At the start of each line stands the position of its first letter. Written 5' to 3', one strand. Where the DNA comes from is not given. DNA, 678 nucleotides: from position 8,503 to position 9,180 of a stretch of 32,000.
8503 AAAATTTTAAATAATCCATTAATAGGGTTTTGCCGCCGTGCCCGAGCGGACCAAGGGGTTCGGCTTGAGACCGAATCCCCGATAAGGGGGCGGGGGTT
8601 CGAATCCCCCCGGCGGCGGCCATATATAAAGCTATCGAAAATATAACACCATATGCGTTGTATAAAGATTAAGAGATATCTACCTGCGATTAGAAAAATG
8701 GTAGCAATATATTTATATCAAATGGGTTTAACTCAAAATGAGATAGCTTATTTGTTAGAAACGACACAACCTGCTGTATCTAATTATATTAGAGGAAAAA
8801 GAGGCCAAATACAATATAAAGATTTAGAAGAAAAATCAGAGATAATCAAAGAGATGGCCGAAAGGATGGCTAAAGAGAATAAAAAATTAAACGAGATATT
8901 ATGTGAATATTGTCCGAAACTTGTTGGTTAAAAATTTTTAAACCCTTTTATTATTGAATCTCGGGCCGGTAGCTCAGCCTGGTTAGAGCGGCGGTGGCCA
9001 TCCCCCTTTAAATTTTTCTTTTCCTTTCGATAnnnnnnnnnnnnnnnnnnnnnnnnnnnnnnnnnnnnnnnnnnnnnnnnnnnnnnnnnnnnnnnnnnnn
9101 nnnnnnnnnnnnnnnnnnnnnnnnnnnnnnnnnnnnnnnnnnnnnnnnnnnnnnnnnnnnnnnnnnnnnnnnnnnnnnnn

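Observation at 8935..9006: Second orphan tRNA 5' fragment that ends inside the anticodon stem (non-canonical split point)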

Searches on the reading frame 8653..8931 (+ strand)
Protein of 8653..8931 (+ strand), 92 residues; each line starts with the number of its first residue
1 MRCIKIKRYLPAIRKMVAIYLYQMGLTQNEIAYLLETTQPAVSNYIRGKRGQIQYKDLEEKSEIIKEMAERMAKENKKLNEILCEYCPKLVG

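Call 64: search_protein_families(library=pfam, proteins=[window:8653-8931:+], max_evalue=0.01)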
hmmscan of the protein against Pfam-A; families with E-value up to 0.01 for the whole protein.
window:8653-8931:+ (92 aa): 3 families
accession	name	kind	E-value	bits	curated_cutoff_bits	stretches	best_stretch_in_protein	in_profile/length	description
PF13744.12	HTH_37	-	0.00031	20.9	27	1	16-51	22-57/80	Helix-turn-helix domain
PF01381.28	HTH_3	-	0.0013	19.2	23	1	23-50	7-34/55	Helix-turn-helix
PF17762.8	HTH_ParB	-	0.0094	16.5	22.6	0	22-72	17-67/102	ParB HTH domain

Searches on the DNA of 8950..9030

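Call 54: search_rna_families(source=window, start=8950, end=9030, threshold=evalue, max_evalue=10, show_alignments=2)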
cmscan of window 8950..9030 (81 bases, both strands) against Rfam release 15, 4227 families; matches with E-value up to 10: 2.
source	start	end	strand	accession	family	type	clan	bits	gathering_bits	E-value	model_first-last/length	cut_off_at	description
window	8975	9020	-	RF01098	RF_site9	Cis-reg; frameshift_element;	-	12.8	70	3.5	1-50/50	no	Gag/pro ribosomal frameshift site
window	9019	9030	-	RF01962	RMST_1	Gene; lncRNA;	-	7.6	40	7.8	50-61/61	5'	Rhabdomyosarcoma 2 associated transcript conserved region 1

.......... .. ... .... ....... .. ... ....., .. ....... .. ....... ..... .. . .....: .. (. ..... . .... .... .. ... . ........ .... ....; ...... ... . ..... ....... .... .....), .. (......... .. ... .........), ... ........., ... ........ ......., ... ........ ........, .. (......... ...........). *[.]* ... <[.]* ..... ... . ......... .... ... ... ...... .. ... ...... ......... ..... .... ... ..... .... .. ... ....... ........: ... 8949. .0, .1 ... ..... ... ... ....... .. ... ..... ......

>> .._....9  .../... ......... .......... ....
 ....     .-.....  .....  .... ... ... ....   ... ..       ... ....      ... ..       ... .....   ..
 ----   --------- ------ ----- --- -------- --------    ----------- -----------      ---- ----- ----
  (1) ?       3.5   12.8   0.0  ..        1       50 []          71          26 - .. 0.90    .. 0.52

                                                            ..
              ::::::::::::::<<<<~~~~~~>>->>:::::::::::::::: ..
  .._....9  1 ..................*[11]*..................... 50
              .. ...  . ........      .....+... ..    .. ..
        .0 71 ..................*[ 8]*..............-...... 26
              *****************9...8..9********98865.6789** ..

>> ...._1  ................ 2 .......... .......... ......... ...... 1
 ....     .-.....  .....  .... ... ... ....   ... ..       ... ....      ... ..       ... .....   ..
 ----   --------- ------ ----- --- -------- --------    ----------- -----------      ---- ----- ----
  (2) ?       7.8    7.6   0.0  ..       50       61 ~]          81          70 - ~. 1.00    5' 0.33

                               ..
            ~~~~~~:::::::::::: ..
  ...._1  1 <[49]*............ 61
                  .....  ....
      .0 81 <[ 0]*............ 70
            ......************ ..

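Call 56: search_rna_families(source=window, start=8963, end=8994, threshold=evalue, max_evalue=10, show_alignments=2)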
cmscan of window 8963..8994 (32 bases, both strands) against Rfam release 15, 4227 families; matches with E-value up to 10: 2.
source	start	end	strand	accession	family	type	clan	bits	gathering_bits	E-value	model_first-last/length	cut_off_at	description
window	8963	8993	+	RF02553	YrlA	Gene; sRNA;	-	12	69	1.6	56-85/114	5'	Y RNA-like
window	8972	8983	-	RF01310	sR7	Gene; snRNA; snoRNA; CD-box;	-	10.5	37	0.56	46-57/57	no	Small nucleolar RNA sR7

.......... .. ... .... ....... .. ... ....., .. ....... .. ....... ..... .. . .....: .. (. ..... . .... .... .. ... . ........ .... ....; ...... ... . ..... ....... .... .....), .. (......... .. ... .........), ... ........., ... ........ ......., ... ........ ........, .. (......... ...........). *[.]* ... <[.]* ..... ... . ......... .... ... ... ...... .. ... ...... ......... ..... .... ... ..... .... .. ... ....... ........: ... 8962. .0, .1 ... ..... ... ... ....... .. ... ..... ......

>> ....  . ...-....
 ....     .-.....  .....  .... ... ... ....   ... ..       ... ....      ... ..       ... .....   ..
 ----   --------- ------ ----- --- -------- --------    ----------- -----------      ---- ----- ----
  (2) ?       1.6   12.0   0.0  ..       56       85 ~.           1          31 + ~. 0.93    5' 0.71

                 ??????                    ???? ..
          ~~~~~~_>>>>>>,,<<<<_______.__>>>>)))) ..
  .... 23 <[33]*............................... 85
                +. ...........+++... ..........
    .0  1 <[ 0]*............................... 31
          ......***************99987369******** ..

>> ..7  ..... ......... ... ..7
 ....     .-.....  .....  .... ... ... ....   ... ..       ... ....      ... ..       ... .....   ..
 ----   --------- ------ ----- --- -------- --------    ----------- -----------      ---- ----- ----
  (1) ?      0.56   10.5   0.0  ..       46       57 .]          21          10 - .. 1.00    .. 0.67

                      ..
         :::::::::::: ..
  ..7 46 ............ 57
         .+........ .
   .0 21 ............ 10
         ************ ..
